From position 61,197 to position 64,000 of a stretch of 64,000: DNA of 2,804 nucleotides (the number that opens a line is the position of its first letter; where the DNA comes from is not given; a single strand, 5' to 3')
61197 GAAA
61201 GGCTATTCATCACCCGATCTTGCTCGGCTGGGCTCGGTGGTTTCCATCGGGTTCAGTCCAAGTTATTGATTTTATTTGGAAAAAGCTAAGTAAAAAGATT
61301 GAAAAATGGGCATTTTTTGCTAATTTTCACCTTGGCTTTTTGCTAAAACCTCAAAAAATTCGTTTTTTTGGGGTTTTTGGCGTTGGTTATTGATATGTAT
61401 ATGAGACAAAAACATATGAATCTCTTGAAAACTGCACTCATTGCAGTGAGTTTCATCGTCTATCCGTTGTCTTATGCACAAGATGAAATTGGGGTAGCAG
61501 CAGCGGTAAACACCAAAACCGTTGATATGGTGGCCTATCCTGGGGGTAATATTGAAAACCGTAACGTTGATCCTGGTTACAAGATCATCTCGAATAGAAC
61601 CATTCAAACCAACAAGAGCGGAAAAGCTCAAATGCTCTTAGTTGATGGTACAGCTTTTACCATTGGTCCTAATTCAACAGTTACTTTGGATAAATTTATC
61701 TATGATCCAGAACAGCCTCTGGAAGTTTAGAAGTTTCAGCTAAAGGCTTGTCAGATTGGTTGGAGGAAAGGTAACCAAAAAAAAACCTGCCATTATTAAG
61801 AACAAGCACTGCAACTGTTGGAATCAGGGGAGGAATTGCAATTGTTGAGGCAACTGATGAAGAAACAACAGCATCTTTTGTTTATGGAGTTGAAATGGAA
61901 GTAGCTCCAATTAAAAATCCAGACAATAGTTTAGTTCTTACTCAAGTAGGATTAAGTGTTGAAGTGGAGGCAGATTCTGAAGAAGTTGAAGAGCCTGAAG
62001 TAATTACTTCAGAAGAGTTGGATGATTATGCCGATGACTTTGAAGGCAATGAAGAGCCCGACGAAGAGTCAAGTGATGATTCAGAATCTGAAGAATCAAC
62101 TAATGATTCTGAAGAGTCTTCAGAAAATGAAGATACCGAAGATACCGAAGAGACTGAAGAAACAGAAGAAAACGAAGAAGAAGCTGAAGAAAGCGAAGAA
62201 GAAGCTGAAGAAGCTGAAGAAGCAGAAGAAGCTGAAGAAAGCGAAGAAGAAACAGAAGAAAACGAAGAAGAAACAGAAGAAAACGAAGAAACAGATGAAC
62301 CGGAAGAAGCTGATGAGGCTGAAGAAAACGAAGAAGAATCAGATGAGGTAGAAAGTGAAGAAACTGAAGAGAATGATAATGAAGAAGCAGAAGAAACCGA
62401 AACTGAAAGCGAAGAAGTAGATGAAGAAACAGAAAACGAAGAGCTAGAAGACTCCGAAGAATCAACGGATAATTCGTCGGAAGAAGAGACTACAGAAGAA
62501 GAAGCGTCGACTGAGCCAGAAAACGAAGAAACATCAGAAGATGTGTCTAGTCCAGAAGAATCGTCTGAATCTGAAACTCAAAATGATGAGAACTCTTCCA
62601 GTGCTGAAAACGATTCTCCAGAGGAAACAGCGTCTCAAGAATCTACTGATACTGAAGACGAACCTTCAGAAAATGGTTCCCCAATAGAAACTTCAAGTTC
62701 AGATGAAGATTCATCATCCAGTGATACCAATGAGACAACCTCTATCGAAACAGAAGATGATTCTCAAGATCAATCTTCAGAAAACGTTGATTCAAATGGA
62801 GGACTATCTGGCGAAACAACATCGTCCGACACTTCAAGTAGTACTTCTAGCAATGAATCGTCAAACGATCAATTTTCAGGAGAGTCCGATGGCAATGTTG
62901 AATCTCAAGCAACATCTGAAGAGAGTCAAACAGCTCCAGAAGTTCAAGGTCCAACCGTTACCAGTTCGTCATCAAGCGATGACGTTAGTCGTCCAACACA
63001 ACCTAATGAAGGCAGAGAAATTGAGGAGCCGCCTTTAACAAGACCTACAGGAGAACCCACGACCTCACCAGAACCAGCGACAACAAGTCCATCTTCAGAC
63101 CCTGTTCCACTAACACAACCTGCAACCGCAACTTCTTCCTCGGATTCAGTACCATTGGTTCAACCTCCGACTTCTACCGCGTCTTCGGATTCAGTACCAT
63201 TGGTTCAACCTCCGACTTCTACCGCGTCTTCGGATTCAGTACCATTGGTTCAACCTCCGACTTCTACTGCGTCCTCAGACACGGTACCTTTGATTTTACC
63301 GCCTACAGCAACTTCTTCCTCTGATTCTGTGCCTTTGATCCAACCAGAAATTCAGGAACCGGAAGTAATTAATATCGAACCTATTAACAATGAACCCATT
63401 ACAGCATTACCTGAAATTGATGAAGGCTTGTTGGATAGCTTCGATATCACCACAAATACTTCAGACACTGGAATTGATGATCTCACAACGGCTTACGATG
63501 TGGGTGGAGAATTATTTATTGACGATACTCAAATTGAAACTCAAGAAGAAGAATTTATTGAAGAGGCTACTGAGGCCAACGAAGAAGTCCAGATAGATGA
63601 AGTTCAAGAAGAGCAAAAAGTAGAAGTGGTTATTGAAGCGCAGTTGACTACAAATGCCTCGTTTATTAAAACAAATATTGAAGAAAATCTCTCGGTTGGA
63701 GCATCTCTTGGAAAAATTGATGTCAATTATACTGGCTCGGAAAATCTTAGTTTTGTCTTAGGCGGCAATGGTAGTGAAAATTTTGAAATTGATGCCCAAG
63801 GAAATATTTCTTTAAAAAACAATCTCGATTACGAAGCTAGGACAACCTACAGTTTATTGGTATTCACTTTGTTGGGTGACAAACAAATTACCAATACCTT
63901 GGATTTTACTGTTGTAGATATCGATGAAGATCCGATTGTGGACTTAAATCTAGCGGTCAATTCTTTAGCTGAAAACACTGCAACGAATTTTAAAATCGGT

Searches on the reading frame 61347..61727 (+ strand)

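Call 6: search_protein_families(library=pfam, max_evalue=0.1, proteins=[window:61347-61727:+])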
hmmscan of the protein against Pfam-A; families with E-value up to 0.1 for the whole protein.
window:61347-61727:+ (127 aa): 1 family
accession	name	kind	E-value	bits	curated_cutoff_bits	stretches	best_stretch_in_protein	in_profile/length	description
PF04773.18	FecR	-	0.02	15.8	24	1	85-116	2-32/97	FecR protein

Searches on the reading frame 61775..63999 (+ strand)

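Call 6: search_protein_families(library=pfam, max_evalue=0.1, proteins=[window:61775-63999:+])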
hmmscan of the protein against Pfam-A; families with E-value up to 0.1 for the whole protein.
window:61775-63999:+ (741 aa): 1 family
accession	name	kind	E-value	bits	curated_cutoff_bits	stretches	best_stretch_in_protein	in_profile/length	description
PF02095.21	Extensin_1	-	0.00048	20.4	105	1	416-542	6-146/171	Extensin-like protein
